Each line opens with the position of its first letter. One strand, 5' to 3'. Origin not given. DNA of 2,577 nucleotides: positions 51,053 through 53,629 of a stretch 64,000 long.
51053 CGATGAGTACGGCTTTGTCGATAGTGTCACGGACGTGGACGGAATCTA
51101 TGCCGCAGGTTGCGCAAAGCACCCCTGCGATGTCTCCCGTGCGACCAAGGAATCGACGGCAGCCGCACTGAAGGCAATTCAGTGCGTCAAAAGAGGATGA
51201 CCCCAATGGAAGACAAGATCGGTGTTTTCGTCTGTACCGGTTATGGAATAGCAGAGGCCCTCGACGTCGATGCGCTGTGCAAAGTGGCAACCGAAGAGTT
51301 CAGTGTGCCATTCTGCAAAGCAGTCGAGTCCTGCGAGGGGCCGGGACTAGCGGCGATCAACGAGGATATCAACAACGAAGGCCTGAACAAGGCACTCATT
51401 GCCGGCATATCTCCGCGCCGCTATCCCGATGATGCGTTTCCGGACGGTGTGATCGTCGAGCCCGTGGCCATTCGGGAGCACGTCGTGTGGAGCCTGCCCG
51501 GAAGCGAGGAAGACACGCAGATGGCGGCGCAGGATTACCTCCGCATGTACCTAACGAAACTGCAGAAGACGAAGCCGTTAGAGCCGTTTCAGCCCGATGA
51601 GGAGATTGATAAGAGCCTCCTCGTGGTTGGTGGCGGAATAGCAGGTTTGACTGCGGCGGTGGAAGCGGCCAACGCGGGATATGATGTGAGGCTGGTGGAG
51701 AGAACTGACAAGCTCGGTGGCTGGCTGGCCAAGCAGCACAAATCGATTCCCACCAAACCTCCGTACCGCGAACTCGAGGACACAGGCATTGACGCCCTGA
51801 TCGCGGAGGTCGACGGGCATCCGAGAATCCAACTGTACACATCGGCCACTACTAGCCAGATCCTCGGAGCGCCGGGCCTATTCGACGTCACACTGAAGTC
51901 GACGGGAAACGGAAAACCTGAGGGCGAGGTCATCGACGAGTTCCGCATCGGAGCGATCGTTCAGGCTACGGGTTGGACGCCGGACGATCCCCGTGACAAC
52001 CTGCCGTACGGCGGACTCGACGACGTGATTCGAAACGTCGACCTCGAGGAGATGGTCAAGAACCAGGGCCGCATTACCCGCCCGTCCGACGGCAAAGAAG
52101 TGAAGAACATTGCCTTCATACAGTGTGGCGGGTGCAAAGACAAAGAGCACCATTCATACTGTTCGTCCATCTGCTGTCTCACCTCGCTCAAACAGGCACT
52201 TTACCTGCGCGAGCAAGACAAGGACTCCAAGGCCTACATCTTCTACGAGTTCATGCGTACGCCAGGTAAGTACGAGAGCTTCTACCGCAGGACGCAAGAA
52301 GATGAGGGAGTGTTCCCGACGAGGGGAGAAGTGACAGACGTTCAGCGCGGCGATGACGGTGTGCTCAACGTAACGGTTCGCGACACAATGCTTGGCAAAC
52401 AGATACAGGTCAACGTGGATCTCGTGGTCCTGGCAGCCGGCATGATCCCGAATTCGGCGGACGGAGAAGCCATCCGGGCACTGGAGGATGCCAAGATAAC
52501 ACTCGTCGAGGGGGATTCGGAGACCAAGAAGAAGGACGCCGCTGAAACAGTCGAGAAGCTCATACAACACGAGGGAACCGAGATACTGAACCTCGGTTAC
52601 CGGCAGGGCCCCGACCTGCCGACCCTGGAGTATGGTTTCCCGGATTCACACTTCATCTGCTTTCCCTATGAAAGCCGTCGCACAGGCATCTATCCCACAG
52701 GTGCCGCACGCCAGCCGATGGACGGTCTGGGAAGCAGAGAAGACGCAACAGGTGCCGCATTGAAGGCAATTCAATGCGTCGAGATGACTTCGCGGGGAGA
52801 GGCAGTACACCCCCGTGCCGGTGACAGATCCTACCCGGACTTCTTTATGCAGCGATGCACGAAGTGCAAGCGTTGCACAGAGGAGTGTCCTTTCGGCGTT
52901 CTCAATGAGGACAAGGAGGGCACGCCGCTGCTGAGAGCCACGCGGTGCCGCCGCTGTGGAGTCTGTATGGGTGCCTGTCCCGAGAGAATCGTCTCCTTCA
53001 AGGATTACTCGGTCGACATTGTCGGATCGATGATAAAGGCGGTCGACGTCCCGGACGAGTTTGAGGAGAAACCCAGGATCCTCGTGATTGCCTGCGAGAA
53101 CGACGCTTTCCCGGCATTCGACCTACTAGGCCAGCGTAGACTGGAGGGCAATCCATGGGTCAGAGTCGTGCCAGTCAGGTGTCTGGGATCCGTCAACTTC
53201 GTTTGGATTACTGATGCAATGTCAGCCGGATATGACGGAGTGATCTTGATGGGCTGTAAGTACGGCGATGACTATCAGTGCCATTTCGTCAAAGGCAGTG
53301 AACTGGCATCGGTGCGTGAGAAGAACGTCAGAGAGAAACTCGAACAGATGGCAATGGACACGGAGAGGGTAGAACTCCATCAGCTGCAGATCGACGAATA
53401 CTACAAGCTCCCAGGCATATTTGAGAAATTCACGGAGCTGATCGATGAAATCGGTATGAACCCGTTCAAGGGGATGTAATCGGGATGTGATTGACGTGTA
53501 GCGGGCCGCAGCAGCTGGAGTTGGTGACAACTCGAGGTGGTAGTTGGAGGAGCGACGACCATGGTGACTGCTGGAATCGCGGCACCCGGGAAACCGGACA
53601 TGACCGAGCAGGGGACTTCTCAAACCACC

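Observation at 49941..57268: qmoABC joined in one operon to a dsrJOP-type module, with no aprBA, sat or dsrMK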

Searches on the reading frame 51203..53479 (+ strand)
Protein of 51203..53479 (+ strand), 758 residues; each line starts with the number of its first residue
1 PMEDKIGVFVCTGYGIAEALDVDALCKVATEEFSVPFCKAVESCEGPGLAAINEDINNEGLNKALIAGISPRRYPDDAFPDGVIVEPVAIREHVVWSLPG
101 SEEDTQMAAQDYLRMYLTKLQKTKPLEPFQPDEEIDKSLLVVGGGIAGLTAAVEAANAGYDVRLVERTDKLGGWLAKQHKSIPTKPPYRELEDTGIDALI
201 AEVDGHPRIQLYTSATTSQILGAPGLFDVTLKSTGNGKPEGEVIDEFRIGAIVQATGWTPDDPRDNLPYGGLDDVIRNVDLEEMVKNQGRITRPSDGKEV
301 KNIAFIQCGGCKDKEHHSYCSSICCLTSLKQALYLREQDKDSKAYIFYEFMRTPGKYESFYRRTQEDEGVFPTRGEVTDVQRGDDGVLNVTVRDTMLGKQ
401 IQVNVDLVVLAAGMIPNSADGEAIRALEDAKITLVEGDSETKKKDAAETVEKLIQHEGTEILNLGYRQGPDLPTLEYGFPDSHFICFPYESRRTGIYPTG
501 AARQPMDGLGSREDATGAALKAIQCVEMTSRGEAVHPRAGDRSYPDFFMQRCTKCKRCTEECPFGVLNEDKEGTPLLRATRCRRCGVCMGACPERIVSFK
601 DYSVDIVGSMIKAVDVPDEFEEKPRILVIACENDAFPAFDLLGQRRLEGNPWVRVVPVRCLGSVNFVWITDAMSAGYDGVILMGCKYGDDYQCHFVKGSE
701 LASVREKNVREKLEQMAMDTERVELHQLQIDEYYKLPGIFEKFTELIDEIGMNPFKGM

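Call 3: search_protein_families(library=pfam, proteins=[window:51203-53479:+], max_evalue=0.01)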
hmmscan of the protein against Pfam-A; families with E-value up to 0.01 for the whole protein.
window:51203-53479:+ (758 aa): 22 families
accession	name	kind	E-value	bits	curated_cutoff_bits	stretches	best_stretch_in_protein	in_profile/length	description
PF02662.21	FlpD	-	5.4e-35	120.5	22.3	1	626-751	1-123/123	Methyl-viologen-reducing hydrogenase, delta subunit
PF12831.13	FAD_oxidored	-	5.6e-10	39.5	27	1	139-180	2-43/416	FAD dependent oxidoreductase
PF07992.20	Pyr_redox_2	-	6.5e-10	39.3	26.1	1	138-277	2-125/291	Pyridine nucleotide-disulphide oxidoreductase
PF13450.12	NAD_binding_8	-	2.2e-09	37.9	21.9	1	141-178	1-38/68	NAD(P)-binding Rossmann-like domain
PF01266.30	DAO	-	2.3e-09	37.7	27.9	1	139-173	2-37/353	FAD dependent oxidoreductase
PF13187.11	Fer4_9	-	5.9e-08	33.1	27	1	551-595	1-50/52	4Fe-4S dicluster domain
PF00890.30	FAD_binding_2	-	3.7e-07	30.1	20.4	1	139-174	2-37/414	FAD binding domain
PF13183.11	Fer4_8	-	6.5e-06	27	27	1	545-566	47-68/68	4Fe-4S dicluster domain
PF13237.11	Fer4_10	-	1.4e-05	25.4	25.5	2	550-593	7-53/53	4Fe-4S dicluster domain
PF13484.11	Fer4_16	-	1.8e-05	25.9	30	1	551-570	1-20/66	4Fe-4S double cluster binding domain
PF12838.12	Fer4_7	-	2.3e-05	25.2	27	1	551-595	1-51/52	4Fe-4S dicluster domain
PF03486.20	HI0933_like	-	2.6e-05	24.2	50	1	139-172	3-36/244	HI0933-like protein Rossmann domain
PF00037.32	Fer4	-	2.8e-05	24.2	21.1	1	550-567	6-23/24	4Fe-4S binding domain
PF00070.33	Pyr_redox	-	4.7e-05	24.3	22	1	139-172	2-35/82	Pyridine nucleotide-disulphide oxidoreductase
PF12837.12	Fer4_6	-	6.3e-05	23.2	25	1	545-567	2-24/24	4Fe-4S binding domain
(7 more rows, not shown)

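Call 4: search_protein_families(library=ncbifam, proteins=[window:51203-53479:+], max_evalue=0.01)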
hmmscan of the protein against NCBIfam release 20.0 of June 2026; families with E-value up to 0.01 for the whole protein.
window:51203-53479:+ (758 aa): 128 families (the best 25 are shown)
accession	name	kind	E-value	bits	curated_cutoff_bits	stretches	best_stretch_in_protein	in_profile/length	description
NF040770.1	hetero_SS_HdrA2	exception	2.1e-107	360.2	1100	3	246-423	315-499/777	CoB-CoM heterodisulfide reductase HdrA2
NF041891.1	hdrA_Methbact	equivalog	3.2e-62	210.8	1300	3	242-421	309-493/762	ferredoxin:CoB-CoM heterodisulfide reductase subunit HdrA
NF041778.1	hetero_SS_HdrA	equivalog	4.4e-62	210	1400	3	245-421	324-507/771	ferredoxin:CoB-CoM heterodisulfide reductase subunit HdrA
NF045873.1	F420_non_VhuD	exception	1.1e-12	48.2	215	1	624-756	2-131/132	F420-non-reducing hydrogenase iron-sulfur subunit VhuD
TIGR03997.1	mycofact_OYE_2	equivalog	1.5e-09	36.9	793.15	1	135-191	378-433/645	mycofactocin system FadH/OYE family oxidoreductase 2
NF045599.1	bili_reduct_long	exception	3.2e-09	35.6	750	1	135-176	380-421/641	bilirubin reductase, long form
NF040864.1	HgcB_ferredoxin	equivalog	6.9e-09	35.4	99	1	548-600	12-64/93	mercury methylation ferredoxin HgcB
TIGR03467.1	HpnE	equivalog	2.4e-08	33.7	283.05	1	140-173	2-35/430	hydroxysqualene dehydroxylase HpnE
NF005560.0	PRK07233.1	equivalog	4.9e-08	32.2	252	1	139-177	3-41/435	hypothetical protein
TIGR00402.1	napF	equivalog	1e-07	32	102.2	1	546-600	31-87/149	ferredoxin-type protein NapF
TIGR01372.1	soxA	subfamily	1.1e-07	30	1164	1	139-195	171-227/996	sarcosine oxidase subunit alpha family protein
NF009477.0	PRK12843.1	equivalog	1.5e-07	30.2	758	1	131-176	13-56/578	FAD-dependent oxidoreductase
NF045663.1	diclust_near_Sec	equivalog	3.3e-07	28.8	530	1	127-182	97-153/759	pyridine nucleotide-disulfide oxidoreductase/dicluster-binding protein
NF004789.0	PRK06134.1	subfamily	3.4e-07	29.2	747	1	132-177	8-53/581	FAD-dependent oxidoreductase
NF009410.0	PRK12771.1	subfamily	3.6e-07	29.1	516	1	122-175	124-177/566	NAD(P)-binding protein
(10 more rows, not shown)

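Call 47: search_solved_structures(query=window:51206-53479:+, max_evalue=1e-10)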
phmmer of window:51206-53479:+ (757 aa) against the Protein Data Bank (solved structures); distinct sequences matched with E-value up to 1e-10: 9.
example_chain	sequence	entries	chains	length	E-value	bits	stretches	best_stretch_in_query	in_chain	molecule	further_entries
8rvu_a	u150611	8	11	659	9.1e-61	209.1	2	243-418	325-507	H(2):CoB-CoM heterodisulfide,ferredoxin reductase subunit A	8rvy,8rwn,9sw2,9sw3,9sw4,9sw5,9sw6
8rvv_A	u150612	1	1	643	3.3e-60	207.2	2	243-418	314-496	H(2):CoB-CoM heterodisulfide,ferredoxin reductase subunit A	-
5odc_A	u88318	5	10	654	1.2e-54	188.8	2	239-422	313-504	Heterodisulfide reductase, subunit A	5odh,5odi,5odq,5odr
9sfi_A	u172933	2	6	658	3.6e-53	184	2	246-424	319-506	CoB--CoM heterodisulfide reductase iron-sulfur subunit A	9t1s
7bkb_A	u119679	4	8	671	4.3e-53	183.7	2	243-421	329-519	CoB--CoM heterodisulfide reductase iron-sulfur subunit A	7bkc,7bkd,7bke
6tjr_A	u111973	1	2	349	2.6e-29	105.1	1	136-425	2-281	Fumarate reductase/succinate dehydrogenase flavoprotein domain protein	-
7bkb_F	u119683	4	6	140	8.5e-17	63.7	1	621-755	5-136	F420-non-reducing hydrogenase subunit D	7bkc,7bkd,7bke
8rvu_F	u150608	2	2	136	2.4e-11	45.6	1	622-750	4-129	Methyl viologen-reducing hydrogenase, subunit D-related protein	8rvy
8rvv_F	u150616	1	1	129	4.2e-11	44.8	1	622-750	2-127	Methyl viologen-reducing hydrogenase, subunit D-related protein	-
